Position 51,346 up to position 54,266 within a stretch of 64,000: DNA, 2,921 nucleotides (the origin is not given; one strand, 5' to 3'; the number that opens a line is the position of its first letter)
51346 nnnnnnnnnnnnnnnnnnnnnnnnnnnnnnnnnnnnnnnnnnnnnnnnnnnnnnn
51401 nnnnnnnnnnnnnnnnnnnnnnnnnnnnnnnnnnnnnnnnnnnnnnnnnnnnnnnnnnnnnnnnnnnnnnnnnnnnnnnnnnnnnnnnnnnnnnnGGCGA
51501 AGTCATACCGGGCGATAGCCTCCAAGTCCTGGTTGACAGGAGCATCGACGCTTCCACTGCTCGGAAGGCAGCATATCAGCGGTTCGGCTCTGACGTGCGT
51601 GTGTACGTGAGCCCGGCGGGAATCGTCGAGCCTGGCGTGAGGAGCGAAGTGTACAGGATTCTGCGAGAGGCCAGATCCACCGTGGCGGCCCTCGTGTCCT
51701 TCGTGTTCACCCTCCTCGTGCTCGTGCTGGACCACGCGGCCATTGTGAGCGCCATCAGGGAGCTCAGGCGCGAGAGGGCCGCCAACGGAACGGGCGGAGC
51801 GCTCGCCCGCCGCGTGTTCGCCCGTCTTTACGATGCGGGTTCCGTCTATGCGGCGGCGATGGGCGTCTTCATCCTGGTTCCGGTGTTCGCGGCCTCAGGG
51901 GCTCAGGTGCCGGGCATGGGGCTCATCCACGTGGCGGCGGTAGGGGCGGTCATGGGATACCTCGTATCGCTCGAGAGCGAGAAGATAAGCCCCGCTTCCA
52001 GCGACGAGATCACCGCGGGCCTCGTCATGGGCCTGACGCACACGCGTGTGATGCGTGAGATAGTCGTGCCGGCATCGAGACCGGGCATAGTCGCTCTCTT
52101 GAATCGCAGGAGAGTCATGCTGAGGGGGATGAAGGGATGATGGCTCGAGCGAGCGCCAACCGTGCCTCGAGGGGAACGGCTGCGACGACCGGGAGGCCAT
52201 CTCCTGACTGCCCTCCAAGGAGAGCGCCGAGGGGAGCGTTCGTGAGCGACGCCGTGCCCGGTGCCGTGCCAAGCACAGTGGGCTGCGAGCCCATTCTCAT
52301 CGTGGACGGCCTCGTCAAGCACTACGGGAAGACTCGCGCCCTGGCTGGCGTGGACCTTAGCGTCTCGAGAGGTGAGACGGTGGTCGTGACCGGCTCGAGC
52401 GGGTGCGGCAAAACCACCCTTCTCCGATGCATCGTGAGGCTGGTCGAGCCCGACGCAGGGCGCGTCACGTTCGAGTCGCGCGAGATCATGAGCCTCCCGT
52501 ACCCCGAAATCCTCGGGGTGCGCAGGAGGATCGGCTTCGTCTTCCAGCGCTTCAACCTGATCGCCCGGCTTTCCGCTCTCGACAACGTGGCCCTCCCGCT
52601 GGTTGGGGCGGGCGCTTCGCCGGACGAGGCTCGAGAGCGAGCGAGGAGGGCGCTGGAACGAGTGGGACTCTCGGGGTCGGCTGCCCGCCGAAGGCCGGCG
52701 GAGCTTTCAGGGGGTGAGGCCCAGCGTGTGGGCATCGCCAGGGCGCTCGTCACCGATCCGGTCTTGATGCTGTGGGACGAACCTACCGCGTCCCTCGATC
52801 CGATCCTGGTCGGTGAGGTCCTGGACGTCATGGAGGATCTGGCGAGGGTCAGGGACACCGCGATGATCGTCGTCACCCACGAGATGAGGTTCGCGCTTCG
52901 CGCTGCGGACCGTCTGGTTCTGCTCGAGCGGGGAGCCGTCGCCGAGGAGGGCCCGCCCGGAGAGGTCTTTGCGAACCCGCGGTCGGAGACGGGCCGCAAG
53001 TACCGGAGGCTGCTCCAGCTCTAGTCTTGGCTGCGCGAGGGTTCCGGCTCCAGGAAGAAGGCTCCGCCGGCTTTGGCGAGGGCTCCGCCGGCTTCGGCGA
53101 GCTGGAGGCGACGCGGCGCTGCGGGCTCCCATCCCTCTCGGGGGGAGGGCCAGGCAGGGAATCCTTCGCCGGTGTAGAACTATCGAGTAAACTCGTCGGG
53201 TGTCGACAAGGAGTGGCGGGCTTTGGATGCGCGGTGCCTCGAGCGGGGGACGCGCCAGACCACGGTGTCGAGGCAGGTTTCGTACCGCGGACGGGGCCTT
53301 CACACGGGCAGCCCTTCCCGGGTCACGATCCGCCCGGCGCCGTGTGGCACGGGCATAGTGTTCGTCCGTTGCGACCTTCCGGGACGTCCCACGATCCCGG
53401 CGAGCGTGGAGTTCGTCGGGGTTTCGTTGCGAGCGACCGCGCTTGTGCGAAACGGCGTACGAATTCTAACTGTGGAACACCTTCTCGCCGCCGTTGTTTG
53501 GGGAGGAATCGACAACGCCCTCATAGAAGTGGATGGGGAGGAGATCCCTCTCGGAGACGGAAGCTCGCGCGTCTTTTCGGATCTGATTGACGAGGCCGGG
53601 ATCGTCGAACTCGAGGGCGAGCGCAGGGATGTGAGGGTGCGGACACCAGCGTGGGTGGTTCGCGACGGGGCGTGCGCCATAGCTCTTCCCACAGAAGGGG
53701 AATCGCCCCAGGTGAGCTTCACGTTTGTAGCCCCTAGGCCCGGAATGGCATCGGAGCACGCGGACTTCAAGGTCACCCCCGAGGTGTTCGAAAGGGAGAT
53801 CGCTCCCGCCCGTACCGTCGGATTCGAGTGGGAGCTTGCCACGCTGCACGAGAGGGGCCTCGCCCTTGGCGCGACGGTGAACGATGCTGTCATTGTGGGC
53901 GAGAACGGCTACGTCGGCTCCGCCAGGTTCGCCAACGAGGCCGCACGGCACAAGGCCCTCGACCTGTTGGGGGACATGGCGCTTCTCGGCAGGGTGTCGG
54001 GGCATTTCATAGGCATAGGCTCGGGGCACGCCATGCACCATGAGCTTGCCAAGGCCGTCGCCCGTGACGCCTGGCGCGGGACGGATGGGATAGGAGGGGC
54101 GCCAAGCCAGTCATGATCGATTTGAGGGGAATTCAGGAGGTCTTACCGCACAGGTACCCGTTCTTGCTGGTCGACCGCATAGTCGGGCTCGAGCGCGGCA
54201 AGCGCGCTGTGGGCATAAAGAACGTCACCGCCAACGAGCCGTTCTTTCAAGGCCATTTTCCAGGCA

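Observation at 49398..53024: FtsX/MacB-like 889-aa protein plus FtsE-like ATPase sit where lptB is expected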

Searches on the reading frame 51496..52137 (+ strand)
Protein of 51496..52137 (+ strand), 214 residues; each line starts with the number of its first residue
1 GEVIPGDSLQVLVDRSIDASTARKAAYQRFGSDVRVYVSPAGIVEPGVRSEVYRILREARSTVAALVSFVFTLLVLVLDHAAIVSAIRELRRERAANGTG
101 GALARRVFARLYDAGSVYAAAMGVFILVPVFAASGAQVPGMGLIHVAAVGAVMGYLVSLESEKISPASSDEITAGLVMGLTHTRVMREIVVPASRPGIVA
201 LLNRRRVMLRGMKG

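Call 33: search_solved_structures(query=A2, max_evalue=10, show_alignments=5)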
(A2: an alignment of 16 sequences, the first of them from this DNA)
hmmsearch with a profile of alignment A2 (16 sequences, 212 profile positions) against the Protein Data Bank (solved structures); distinct sequences matched with E-value up to 10: 6.
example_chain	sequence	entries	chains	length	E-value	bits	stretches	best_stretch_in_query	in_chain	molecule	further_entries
3dhw_A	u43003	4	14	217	0.036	17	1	147-193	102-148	D-methionine transport system permease protein metI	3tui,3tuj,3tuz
6cvl_A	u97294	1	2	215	0.036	17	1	148-193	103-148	MetI transmembrane subunit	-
8y5g_C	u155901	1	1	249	0.045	16.6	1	114-192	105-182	Spermidine/putrescine transport system permease protein PotC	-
8y5f_C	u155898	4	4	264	0.051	16.5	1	114-192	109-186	Spermidine/putrescine transport system permease protein PotC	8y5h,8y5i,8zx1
2guk_A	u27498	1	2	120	1.4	11.7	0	125-156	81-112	hypothetical protein PG1857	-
4yms_D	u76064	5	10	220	1.8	11.4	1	158-204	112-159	ABC-type amino acid transport system, permease component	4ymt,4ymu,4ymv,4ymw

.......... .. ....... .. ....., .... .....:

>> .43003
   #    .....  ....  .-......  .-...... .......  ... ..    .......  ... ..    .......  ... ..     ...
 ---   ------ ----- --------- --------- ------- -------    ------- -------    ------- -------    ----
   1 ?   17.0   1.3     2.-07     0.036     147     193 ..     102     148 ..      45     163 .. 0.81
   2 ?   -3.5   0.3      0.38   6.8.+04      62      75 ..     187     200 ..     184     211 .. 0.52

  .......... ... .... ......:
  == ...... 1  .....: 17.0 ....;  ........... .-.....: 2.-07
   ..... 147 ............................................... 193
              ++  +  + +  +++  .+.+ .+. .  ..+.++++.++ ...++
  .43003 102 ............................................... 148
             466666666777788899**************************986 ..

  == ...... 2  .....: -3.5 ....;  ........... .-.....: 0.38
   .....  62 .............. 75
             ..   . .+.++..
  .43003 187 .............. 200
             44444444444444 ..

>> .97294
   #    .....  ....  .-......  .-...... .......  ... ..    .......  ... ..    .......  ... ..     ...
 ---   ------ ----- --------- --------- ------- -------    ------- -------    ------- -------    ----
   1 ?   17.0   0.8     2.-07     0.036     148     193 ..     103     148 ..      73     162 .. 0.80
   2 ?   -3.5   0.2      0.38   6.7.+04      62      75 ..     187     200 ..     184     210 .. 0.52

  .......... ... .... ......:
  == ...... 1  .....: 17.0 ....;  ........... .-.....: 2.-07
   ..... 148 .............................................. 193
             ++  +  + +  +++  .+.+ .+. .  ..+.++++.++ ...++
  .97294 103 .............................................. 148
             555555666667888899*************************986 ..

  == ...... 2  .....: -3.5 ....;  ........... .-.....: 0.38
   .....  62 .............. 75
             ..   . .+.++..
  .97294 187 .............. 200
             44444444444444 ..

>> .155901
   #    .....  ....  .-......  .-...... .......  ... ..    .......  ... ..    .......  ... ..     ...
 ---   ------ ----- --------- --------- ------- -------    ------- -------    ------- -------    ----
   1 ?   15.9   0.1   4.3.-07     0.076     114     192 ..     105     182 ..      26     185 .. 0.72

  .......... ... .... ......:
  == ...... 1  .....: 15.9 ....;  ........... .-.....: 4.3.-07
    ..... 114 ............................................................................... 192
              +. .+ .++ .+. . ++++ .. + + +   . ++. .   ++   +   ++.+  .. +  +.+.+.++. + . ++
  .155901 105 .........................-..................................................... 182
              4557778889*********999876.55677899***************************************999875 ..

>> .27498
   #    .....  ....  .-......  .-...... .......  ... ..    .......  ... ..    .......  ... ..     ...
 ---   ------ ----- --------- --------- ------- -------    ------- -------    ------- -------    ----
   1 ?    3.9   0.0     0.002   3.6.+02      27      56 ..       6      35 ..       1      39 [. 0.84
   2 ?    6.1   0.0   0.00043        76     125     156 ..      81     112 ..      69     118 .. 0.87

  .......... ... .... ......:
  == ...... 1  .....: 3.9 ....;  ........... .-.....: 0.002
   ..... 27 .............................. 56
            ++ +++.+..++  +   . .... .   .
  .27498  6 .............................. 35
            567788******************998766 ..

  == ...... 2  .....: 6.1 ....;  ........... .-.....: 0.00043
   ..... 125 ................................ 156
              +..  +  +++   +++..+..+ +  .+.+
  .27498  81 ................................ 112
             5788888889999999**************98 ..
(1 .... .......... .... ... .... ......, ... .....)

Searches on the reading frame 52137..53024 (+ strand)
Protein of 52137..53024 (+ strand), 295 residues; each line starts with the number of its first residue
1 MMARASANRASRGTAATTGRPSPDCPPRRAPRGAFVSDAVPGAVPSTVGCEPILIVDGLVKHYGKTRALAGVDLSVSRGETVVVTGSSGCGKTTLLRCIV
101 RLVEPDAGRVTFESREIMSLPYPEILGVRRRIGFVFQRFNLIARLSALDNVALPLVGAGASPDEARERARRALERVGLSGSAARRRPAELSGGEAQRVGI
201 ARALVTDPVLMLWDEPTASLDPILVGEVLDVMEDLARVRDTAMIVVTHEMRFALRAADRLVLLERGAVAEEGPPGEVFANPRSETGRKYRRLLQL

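Call 3: search_protein_families(library=pfam, proteins=[window:52137-53024:+], max_evalue=0.01)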
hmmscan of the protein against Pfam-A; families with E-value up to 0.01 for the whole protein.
window:52137-53024:+ (295 aa): 9 families
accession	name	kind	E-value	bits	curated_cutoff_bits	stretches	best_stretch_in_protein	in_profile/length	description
PF00005.33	ABC_tran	-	1.7e-34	119.8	25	1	70-218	2-137/137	ABC transporter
PF13304.12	AAA_21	-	1.1e-07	32.6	27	1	190-249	238-299/304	AAA domain, putative AbiEii toxin, Type IV TA system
PF13191.12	AAA_16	-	1.4e-06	29.3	32.6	1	76-183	19-129/167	AAA ATPase domain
PF01637.24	ATPase_2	-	0.0009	19.5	33.2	1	78-111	19-52/225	ATPase domain predominantly from Archaea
PF13555.12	AAA_29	-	0.0012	19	27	1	73-112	16-54/61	P-loop containing region of AAA domain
PF05729.18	NACHT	-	0.0014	18.9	26.7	1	81-103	2-24/167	NACHT domain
PF13245.12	AAA_19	-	0.0018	18.9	25.1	1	78-105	10-37/134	AAA domain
PF13401.12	AAA_22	-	0.002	18.9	27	1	82-106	8-32/130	AAA domain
PF25199.1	nSTAND_NTPase5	-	0.003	17.8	34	1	76-122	38-85/145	Novel STAND NTPase 5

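Call 4: search_protein_families(library=ncbifam, proteins=[window:52137-53024:+], max_evalue=0.01)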
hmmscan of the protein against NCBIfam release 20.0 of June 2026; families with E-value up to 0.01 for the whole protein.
window:52137-53024:+ (295 aa): 194 families (the best 25 are shown)
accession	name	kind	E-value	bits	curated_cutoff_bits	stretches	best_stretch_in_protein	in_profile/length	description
NF007027.0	PRK09493.1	equivalog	2.4e-62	210.4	379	1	59-289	7-235/240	glutamine ABC transporter ATP-binding protein GlnQ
NF008428.0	PRK11264.1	equivalog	2.7e-60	203.7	406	1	55-289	5-243/250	L-cystine ABC transporter ATP-binding protein TcyN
TIGR03005.1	ectoine_ehuA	equivalog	4.2e-60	203.1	345.4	1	57-290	4-247/252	ectoine/hydroxyectoine ABC transporter ATP-binding protein EhuA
TIGR02315.1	ABC_phnC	equivalog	9.5e-57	192.2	266.1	1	53-277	1-233/243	phosphonate ABC transporter ATP-binding protein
NF007908.0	PRK10619.1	equivalog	4.5e-56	189.9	466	1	54-285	6-247/257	histidine ABC transporter ATP-binding protein HisP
TIGR01186.1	proV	subfamily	2.3e-55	188.2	326.6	1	63-289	3-229/363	betaine/proline/choline family ABC transporter ATP-binding protein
TIGR03265.1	PhnT2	equivalog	1.8e-52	178.7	457.7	1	52-283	3-228/353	putative 2-aminoethylphosphonate ABC transporter ATP-binding protein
TIGR02673.1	FtsE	equivalog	1.5e-51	175.1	264.85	1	60-266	8-213/214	cell division ATP-binding protein FtsE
TIGR02982.1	heterocyst_DevA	subfamily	5.7e-51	173.2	295.8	1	65-268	17-219/220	ABC exporter ATP-binding subunit, DevA family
TIGR00972.1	3a0107s01c2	equivalog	9.7e-50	169.2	343.2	1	58-289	6-242/248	phosphate ABC transporter ATP-binding protein PstB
TIGR02211.1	LolD_lipo_ex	equivalog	1.6e-49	168.4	307.75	1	65-262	17-214/221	lipoprotein-releasing ABC transporter ATP-binding protein LolD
TIGR02314.1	ABC_MetN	equivalog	1.3e-48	165.8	499.7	1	65-290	17-241/343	methionine ABC transporter ATP-binding protein MetN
NF008338.0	PRK11124.1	equivalog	1.3e-47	162.3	369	1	56-289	5-239/242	arginine ABC transporter ATP-binding protein ArtP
NF006987.0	PRK09452.1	equivalog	2.2e-46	158.2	482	1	51-282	15-240/378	spermidine/putrescine ABC transporter ATP-binding protein PotA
TIGR04521.1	ECF_ATPase_2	equivalog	5.8e-45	153.5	330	1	65-281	17-236/279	energy-coupling factor transporter ATPase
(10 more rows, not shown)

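Call 35: search_solved_structures(query=window:52137-53021:+, max_evalue=1e-20)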
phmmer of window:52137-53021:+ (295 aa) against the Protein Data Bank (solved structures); distinct sequences matched with E-value up to 1e-20: 233 (the best 60 are shown).
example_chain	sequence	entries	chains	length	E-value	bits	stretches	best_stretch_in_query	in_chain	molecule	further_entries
8wd9_D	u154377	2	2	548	8.2e-62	212.6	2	65-288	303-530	Probable dipeptide-transport ATP-binding protein ABC transporter DppD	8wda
8wdb_D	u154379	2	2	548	4.2e-61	210.2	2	65-288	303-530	Probable dipeptide-transport ATP-binding protein ABC transporter DppD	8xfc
4u00_A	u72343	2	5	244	4.9e-57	196.9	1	51-290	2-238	Amino acid ABC transporter, ATP-binding protein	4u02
8j5q_D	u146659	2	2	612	1.2e-56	195.6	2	59-288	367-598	Uncharacterized ABC transporter ATP-binding protein Rv1281c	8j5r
8j5s_D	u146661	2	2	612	7e-56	193.1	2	59-288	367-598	Uncharacterized ABC transporter ATP-binding protein Rv1281c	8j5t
4yms_J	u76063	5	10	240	1.9e-52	181.8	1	54-289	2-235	ABC-type polar amino acid transport system, ATPase component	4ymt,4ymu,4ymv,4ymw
2olj_A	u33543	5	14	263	4.4e-51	177.4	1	50-287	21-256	Amino acid ABC transporter | protein ArtP | ArtP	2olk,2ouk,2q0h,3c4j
3c41_J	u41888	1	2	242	8.5e-51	176.4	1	56-287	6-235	Amino acid ABC transporter (ArtP)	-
1b0u_A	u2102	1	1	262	2.8e-49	171.4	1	56-285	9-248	HISTIDINE PERMEASE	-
8s7v_K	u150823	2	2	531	4.7e-48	167.4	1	64-278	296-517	Glycine betaine/carnitine/choline transport ATP-binding protein OpuCA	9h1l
9j4r_B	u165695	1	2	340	6.7e-47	163.6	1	52-283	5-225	Iron ABC transporter, ATP-binding protein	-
7niu_A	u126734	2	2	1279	6.1e-46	160.5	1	66-278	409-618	Isoform 2 of Phosphatidylcholine translocator ABCB4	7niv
7mbz_C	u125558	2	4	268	2.4e-45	158.5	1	53-272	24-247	ABC transporter, ATP-binding protein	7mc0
6s7p_A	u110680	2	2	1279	4e-45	157.8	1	66-278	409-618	Phosphatidylcholine translocator ABCB4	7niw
8sa0_A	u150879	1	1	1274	2.7e-44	155.1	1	68-279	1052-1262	ATP-dependent translocase ABCB1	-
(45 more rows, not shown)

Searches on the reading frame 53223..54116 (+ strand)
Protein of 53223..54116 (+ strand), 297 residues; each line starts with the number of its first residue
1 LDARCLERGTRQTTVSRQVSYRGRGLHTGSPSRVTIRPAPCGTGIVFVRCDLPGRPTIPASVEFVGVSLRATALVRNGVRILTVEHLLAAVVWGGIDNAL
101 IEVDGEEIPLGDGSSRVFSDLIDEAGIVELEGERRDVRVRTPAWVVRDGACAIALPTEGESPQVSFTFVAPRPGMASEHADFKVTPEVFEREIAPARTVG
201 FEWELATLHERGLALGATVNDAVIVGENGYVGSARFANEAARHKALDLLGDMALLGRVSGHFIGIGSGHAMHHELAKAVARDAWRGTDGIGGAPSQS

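Call 3: search_protein_families(library=pfam, proteins=[window:53223-54116:+], max_evalue=0.01)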
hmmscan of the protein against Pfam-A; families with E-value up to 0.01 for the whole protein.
window:53223-54116:+ (297 aa): 1 family
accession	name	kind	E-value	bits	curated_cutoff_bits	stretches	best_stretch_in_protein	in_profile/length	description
PF03331.19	LpxC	-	1.8e-79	267.5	27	1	12-280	1-267/268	UDP-3-O-acyl N-acetylglycosamine deacetylase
